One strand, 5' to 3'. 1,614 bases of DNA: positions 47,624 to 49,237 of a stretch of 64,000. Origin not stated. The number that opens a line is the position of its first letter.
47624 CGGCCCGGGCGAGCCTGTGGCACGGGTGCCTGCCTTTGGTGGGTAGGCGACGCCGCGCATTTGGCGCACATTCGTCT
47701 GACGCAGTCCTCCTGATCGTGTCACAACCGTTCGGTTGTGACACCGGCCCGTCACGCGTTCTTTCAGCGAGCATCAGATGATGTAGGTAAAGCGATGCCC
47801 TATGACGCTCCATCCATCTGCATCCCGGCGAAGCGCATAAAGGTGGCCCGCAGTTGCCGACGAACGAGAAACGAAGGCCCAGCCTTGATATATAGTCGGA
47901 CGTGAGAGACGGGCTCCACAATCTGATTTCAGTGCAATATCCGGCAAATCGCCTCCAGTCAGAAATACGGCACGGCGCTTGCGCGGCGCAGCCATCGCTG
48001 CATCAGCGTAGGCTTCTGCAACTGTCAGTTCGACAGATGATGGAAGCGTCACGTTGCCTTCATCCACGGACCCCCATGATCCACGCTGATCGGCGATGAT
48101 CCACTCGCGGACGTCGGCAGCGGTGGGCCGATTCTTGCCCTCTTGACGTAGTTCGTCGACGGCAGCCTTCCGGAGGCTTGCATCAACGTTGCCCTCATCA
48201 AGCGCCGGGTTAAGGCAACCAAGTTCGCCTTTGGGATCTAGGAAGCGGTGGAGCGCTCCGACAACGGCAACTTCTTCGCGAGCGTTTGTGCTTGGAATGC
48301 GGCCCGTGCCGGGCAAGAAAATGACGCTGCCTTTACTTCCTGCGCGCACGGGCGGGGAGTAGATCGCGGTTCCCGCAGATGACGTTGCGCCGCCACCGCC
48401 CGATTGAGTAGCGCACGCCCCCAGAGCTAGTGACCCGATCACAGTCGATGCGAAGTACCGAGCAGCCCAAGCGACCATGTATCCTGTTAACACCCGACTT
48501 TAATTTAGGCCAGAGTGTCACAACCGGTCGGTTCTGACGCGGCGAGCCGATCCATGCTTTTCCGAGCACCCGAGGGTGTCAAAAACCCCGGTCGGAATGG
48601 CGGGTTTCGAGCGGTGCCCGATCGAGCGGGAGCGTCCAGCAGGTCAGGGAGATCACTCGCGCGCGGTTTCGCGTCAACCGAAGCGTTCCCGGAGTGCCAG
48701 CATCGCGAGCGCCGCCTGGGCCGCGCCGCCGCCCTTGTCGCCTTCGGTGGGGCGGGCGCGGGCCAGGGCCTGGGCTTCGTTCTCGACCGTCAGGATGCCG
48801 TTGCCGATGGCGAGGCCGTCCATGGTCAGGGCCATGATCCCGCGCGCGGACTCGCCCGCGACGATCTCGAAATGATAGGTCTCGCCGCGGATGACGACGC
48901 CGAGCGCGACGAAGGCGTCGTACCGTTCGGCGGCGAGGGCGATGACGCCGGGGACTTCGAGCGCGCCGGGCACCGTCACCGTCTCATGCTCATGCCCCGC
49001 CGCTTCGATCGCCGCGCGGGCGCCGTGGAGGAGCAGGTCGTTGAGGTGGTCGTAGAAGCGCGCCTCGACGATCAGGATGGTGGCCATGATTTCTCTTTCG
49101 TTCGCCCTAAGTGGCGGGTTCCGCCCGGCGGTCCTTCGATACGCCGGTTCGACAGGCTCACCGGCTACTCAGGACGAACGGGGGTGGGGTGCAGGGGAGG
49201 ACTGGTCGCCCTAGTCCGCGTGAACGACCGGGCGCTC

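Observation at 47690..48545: Lower-GC single-gene cassette (orphan lipoprotein) bracketed by two direct copies of a 26-bp palindrome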

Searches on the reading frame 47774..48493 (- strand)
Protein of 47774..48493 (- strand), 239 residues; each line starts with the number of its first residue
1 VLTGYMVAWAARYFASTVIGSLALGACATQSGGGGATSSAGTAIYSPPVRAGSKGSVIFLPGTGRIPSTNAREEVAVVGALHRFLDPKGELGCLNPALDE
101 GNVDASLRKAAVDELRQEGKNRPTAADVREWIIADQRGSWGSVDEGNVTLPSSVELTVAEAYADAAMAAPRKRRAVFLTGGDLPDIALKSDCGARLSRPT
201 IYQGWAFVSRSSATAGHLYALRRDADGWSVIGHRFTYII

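Call 9: search_protein_families(library=ncbifam, proteins=[window:47774-48493:-], max_evalue=1)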
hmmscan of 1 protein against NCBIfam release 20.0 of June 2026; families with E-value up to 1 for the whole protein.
window:47774-48493:- (239 aa): 0 families

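Call 10: find_homologous_proteins(query=window:47774-48478:-, max_evalue=0.001)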
Query window:47774-48478:- (234 aa): 10 proteins with E <= 0.001 among 2898 candidates.
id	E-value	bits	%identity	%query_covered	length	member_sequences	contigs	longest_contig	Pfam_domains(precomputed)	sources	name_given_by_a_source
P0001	1.6e-149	514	100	100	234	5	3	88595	-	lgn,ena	-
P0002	3.5e-119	415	80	100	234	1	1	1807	-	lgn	-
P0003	2.4e-67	245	58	93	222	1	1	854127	-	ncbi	ncbi:hypothetical protein [Sphingomonas sp. RS2018]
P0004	9.7e-62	227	52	86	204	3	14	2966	-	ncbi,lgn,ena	-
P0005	2.7e-57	212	54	93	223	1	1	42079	-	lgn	-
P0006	1.5e-54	203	55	84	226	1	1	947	-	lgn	-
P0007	1.9e-50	190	51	78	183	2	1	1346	-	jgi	-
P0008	1.9e-47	180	46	87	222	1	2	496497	-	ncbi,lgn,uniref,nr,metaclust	ncbi:hypothetical protein ASE86_12375 [Sphingomonas sp. Leaf33]|uniref:hypothetical protein n=1 Tax=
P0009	1.1e-46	177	50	86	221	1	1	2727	-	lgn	-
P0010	1.8e-25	108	43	71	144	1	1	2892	-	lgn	-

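Call 11: find_encoding_contigs(protein=P0001, flank=6000, max_places=6)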
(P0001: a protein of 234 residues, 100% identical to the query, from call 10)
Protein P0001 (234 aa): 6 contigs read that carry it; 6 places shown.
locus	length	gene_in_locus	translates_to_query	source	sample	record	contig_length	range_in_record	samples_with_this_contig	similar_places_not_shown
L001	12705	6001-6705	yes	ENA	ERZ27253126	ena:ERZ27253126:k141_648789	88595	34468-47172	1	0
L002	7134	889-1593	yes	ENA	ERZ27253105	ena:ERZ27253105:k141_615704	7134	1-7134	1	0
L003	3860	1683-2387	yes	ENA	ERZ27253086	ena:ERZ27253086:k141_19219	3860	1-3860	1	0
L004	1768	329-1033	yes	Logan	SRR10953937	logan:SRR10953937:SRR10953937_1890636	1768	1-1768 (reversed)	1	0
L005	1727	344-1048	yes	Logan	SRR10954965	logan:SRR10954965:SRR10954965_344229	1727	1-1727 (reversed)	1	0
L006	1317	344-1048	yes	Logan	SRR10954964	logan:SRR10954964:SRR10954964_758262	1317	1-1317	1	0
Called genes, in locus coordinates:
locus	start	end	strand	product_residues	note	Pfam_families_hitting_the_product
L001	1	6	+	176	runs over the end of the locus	PF00578:AhpC-TSA, PF08534:Redoxin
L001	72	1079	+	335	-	PF00990:GGDEF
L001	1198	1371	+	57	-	-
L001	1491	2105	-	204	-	PF01161:PBP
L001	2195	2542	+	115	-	-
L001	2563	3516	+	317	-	PF00383:dCMP_cyt_deam_1, PF01872:RibD_C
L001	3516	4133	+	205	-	PF00677:Lum_binding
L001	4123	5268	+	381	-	PF00926:DHBP_synthase, PF00925:GTP_cyclohydro2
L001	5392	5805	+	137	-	PF00885:DMRL_synthase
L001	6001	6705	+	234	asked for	-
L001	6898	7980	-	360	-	PF00724:Oxidored_FMN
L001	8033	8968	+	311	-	PF00892:EamA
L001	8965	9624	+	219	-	PF08511:COQ9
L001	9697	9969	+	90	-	PF04023:FeoA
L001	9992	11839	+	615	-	PF01926:MMR_HSR1, PF02421:FeoB_N, PF07670:Gate, PF07664:FeoB_C, PF07670:Gate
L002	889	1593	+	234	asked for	-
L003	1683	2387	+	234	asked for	-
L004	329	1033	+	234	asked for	-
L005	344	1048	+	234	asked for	-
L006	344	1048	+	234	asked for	-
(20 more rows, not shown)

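Call 12: find_encoding_contigs(protein=P0003, flank=6000, max_places=4)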
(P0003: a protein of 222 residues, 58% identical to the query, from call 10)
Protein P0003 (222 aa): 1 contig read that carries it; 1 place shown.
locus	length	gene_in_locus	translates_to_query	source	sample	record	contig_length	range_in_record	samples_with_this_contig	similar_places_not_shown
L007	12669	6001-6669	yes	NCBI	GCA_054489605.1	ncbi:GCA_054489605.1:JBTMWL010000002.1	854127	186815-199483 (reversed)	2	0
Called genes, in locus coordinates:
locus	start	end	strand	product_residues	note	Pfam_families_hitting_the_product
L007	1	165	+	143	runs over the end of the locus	PF03946:Ribosomal_L11_N, PF00298:Ribosomal_L11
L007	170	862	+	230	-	PF00687:Ribosomal_L1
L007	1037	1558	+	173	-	-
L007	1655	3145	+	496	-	PF20142:Scaffold, PF01471:PG_binding_1, PF03734:YkuD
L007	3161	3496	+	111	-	-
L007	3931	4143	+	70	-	PF00313:CSD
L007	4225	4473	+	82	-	-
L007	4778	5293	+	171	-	PF00466:Ribosomal_L10, PF27436:RL10_C (faint)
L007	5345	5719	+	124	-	PF16320:Ribosomal_L12_N, PF00542:Ribosomal_L12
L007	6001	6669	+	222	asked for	-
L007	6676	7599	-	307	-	PF09339:HTH_IclR (faint), PF13412:HTH_24 (faint), PF13936:HTH_38 (faint), PF25212:HVO_A0114 (faint)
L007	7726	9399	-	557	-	PF00144:Beta-lactamase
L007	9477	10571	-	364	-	-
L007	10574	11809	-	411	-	PF00291:PALP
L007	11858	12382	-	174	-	PF01590:GAF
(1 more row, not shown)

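Call 13: find_encoding_contigs(protein=P0008, flank=6000, max_places=4)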
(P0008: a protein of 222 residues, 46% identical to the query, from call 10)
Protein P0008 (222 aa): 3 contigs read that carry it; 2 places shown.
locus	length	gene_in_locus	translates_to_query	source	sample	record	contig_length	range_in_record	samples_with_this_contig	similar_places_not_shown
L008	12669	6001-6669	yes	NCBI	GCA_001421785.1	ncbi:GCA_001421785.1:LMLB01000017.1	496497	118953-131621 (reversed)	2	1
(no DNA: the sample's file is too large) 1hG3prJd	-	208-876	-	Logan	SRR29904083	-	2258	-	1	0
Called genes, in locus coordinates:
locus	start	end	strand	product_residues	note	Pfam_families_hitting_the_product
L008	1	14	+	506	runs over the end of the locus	PF00270:DEAD, PF04851:ResIII, PF00271:Helicase_C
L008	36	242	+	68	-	PF06945:DUF1289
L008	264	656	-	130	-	-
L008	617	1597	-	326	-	PF00291:PALP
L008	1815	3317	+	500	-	PF20142:Scaffold (weak), PF01471:PG_binding_1 (weak), PF03734:YkuD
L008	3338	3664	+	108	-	-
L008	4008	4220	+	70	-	PF00313:CSD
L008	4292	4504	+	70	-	-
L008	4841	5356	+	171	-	PF00466:Ribosomal_L10, PF27436:RL10_C (faint)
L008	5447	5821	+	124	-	PF16320:Ribosomal_L12_N, PF00542:Ribosomal_L12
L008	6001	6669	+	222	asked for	-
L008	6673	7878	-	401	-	-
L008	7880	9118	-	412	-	PF00291:PALP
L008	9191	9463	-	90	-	-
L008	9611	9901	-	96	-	-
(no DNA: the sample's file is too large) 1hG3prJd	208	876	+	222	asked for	-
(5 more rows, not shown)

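Call 17: find_encoding_contigs(protein=P0002, flank=6000, max_places=4)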
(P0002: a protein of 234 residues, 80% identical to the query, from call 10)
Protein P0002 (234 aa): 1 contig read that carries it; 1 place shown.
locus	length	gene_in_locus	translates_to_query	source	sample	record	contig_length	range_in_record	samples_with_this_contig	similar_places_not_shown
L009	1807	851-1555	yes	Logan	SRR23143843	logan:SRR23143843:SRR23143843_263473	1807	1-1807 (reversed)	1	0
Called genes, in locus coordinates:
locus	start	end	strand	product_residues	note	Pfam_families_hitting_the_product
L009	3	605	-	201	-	?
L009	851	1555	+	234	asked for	-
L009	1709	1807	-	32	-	?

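Call 18: find_encoding_contigs(protein=P0005, flank=6000, max_places=4)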
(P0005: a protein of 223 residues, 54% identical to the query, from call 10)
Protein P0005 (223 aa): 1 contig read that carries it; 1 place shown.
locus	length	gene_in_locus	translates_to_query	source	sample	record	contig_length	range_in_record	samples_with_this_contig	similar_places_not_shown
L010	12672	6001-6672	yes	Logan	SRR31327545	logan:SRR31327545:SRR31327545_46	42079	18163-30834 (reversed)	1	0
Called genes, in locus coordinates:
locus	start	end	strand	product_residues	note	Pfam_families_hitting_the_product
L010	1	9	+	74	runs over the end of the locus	PF06945:DUF1289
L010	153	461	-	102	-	-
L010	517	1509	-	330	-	PF00291:PALP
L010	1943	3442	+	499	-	PF20142:Scaffold (weak), PF01471:PG_binding_1 (weak), PF03734:YkuD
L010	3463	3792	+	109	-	-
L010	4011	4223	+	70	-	PF00313:CSD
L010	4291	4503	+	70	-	-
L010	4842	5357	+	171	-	PF00466:Ribosomal_L10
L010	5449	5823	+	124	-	PF16320:Ribosomal_L12_N, PF00542:Ribosomal_L12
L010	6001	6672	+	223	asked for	-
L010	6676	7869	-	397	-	-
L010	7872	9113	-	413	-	PF00291:PALP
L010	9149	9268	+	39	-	-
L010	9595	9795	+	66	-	-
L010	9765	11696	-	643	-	PF02129:Peptidase_S15, PF08530:PepX_C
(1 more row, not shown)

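Call 19: find_encoding_contigs(protein=P0004, flank=6000, max_places=6)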
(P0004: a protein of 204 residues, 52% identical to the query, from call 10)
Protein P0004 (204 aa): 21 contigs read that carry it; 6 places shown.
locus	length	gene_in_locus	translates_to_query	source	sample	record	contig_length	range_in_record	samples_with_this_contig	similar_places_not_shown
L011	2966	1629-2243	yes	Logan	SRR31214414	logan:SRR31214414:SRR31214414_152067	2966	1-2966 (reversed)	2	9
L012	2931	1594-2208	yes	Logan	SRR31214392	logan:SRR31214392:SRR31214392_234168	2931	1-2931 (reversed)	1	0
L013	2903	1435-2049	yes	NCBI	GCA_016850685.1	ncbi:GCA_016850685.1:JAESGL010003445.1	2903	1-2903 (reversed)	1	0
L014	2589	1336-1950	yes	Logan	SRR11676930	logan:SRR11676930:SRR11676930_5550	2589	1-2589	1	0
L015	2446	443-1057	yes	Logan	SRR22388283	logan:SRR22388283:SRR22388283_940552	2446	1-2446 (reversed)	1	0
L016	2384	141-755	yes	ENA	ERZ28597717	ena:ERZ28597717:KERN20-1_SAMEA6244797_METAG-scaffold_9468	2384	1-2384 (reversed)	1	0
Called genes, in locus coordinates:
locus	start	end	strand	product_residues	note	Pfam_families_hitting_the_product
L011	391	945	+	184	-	PF00691:OmpA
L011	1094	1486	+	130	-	-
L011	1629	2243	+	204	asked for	-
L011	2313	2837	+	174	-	-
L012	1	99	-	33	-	?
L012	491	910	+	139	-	PF00691:OmpA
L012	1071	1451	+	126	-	-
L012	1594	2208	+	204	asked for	-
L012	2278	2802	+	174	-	-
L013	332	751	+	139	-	PF00691:OmpA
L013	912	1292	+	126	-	-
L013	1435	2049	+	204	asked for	-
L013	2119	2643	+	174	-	-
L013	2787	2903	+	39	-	?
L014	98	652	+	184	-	PF00691:OmpA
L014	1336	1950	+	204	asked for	-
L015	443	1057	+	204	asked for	-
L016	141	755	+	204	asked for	-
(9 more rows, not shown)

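Call 38: search_protein_families(library=pfam, proteins=[window:47774-48478:-], max_evalue=0.01)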
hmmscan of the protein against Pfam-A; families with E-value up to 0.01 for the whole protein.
window:47774-48478:- (234 aa): 0 families

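Call 67: predict_structure(alignment_id=A2)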
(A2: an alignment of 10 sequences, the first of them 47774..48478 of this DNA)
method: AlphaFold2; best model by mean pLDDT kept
length: 234 residues; sequences in the alignment: 10
mean_pLDDT: 79.0   pTM: 0.69
mean pLDDT of the five models: 79.0, 77.7, 77.7, 77.4, 77.2
residues with pLDDT >= 90: 110; 70-90: 57; 50-70: 27; < 50: 40
segments of 3 or more residues with pLDDT < 50: 1-36
pLDDT, mean of each block of 10 residues (from residue 1): 37 39 33 51 66 54 73 94 83 91 95 95 97 86 86 97 88 87 87 95 92 95 94 82
secondary structure, 60 per line:
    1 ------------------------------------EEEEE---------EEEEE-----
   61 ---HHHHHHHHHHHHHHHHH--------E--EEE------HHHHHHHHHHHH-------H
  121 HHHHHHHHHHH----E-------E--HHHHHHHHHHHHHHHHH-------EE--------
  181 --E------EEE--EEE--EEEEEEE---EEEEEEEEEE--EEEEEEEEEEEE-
elements in order: E37-41 E51-55 H64-80 E92-94 H101-112 H120-131 H147-163 E190-192 E195-197 E200-206 E210-219 E222-233

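Call 70: fold_search(model_id=the predicted structure, library=pdb)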
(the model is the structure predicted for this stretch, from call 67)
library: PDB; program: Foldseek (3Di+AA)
matches with E <= 10: 649; with E <= 0.001: 0
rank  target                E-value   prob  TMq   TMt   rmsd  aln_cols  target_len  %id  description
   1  4or8_A                1.1e-01  0.11  0.17  0.18  21.9       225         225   11  Crystal structure of Marburg virus VP24 (released 2014-03-26)
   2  11if                  1.1e-01  0.15  0.15  0.19  15.5       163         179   10  Crystal Structure of an exported phospholipid binding protein from Bordetella pertussis in complex with Di-palmitoyl-3-s (released 2026-03-11)
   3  3fka_B                1.3e-01  0.28  0.17  0.30  16.3       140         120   14  CRYSTAL STRUCTURE OF A NTF-2 LIKE PROTEIN OF UNKNOWN FUNCTION (SPO1084) FROM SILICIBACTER POMEROYI DSS-3 AT 1.69 A RES (released 2009-02-24)
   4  5d9r                  1.9e-01  0.16  0.15  0.26  16.5       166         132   10  Crystal structure of a conserved domain in the intermembrane space region of the plastid division protein ARC6 (released 2015-11-11)
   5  11hy                  2.1e-01  0.12  0.17  0.21  15.3       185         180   11  Crystal Structure of an exported phospholipid binding protein from Bordetella pertussis in complex with Di-palmitoyl-3-s (released 2026-03-11)
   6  4ewf_B                2.1e-01  0.05  0.15  0.14  19.8       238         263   13  The crystal structure of beta-lactamase from Sphaerobacter thermophilus DSM 20745 (released 2012-09-19)
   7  3ksp                  2.2e-01  0.18  0.16  0.28  15.5       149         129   14  Crystal structure of a putative ca/calmodulin-dependent kinase ii association domain (exig_1688) from exiguobacterium si (released 2009-12-29)
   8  6d63_G                2.7e-01  0.23  0.19  0.32  15.3       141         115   10  The structure of AtzH: a little known member of the atrazine breakdown pathway (released 2018-11-14)
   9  6d63_H                2.8e-01  0.20  0.18  0.31  15.6       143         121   10  The structure of AtzH: a little known member of the atrazine breakdown pathway (released 2018-11-14)
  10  5had                  3.0e-01  0.10  0.12  0.22  16.7       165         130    9  Crystal structure of intermembrane space region of chloroplast protein ARC6 (released 2017-01-18)
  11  4hz9_B                3.2e-01  0.84  0.18  0.33   2.4        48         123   21  Crystal structure of the type VI native effector-immunity complex Tae3-Tai3 from Ralstonia pickettii (released 2013-08-21)
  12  6w3f_B                3.4e-01  0.30  0.19  0.37  15.4       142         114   12  Rd1NTF2_05_I64F_A80G_T94P_D101K_L106W (released 2020-04-15)
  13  4or8_B                3.4e-01  0.08  0.17  0.18  21.8       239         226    8  Crystal structure of Marburg virus VP24 (released 2014-03-26)
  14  6jzn_A                3.6e-01  0.11  0.15  0.25  16.1       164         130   12  Structure of the intermembrane space region of PARC6-PDV1 (released 2020-05-06)
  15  7o21_A                3.8e-01  0.44  0.15  0.13   4.4        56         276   11  Structure of Bdellovibrio bacteriovorus Bd1075 (released 2021-04-21)
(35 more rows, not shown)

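Call 86: search_solved_structures(query=A2, max_evalue=1)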
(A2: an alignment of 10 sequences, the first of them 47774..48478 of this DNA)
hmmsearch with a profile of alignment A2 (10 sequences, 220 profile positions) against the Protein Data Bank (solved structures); distinct sequences matched with E-value up to 1: 1.
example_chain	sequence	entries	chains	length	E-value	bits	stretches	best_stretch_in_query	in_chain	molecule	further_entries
4eqf_A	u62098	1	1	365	0.32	13.6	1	42-148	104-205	PEX5-related protein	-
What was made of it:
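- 47774..48478 (-): Cargo gene: a 234-aa predicted lipoprotein (lipobox LALGAC) of unknown function, with foreign composition. The PDB profile search found nothing (call 86).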

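Call 87: search_protein_families(library=padloc, proteins=[window:47774-48478:-], max_evalue=0.1)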
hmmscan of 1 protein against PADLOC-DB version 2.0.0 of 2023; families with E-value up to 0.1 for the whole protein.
window:47774-48478:- (234 aa): 0 families

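Call 88: search_protein_families(library=phrogs, proteins=[window:47774-48478:-], max_evalue=0.1)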
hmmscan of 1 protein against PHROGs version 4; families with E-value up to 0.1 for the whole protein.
window:47774-48478:- (234 aa): 0 families
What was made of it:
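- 47774..48478 (-): No family hits (calls 9, 38, 87, 88).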

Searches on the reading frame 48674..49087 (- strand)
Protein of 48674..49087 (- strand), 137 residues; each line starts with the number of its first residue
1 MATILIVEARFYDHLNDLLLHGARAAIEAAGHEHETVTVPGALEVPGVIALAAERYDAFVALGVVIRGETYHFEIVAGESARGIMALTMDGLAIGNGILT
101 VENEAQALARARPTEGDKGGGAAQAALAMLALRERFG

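Call 38: search_protein_families(library=pfam, proteins=[window:48674-49087:-], max_evalue=0.01)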
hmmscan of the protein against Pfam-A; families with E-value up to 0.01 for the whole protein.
window:48674-49087:- (137 aa): 1 family
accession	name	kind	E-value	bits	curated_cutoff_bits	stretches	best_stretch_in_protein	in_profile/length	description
PF00885.24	DMRL_synthase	-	1.2e-40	139.1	26.7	1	3-133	3-138/139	6,7-dimethyl-8-ribityllumazine synthase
